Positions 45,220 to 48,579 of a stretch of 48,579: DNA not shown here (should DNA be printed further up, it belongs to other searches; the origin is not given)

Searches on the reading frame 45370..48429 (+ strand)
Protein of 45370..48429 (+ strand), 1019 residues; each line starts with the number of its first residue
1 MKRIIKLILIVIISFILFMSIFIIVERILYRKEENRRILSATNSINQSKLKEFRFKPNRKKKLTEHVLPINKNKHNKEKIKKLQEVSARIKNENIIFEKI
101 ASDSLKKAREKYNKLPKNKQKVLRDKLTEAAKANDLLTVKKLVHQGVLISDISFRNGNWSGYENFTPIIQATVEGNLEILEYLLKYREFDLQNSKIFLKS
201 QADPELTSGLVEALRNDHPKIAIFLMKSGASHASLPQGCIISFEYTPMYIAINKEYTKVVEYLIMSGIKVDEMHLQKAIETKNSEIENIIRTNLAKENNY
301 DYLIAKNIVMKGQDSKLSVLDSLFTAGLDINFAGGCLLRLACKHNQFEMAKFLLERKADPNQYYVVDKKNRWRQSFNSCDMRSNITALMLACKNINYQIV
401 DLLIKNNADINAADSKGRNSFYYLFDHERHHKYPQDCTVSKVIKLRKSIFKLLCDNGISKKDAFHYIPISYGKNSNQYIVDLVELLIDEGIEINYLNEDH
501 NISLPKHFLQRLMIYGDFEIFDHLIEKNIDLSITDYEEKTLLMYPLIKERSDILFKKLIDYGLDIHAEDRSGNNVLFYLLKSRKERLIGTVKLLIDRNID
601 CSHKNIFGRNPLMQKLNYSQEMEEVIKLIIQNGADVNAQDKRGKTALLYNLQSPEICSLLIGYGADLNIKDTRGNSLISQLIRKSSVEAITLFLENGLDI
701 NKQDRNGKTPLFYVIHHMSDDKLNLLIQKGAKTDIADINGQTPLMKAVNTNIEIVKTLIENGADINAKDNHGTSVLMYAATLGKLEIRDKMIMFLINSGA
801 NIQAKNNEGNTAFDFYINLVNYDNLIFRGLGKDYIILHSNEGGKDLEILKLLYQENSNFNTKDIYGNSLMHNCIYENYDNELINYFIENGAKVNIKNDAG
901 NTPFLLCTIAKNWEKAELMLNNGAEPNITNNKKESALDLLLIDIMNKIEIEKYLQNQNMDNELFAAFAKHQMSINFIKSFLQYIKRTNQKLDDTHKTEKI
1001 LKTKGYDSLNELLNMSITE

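Call 66: search_protein_families(library=pfam, max_evalue=0.00001, proteins=[window:45370-48429:+])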
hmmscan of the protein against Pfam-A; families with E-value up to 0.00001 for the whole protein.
window:45370-48429:+ (1019 aa): 6 families
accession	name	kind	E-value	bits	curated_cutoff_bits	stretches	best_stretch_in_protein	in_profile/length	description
PF12796.13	Ank_2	-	3e-64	214.1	27.3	4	685-769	8-90/90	Ankyrin repeats (3 copies)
PF13637.12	Ank_4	-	3.4e-53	176.9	22.7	0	681-717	4-40/50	Ankyrin repeats (many copies)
PF00023.36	Ank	-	1.9e-51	169.6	21.1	1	739-770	1-33/33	Ankyrin repeat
PF13857.12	Ank_5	-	6.1e-41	138.5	27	0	727-779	2-56/56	Ankyrin repeats (many copies)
PF13606.12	Ank_3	-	1.8e-37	122.9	22.3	0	384-412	2-30/30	Ankyrin repeat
PF23745.1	ANK_LRRK2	-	2e-08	34.6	27.5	0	659-699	49-89/130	LRRK2 ANK repeat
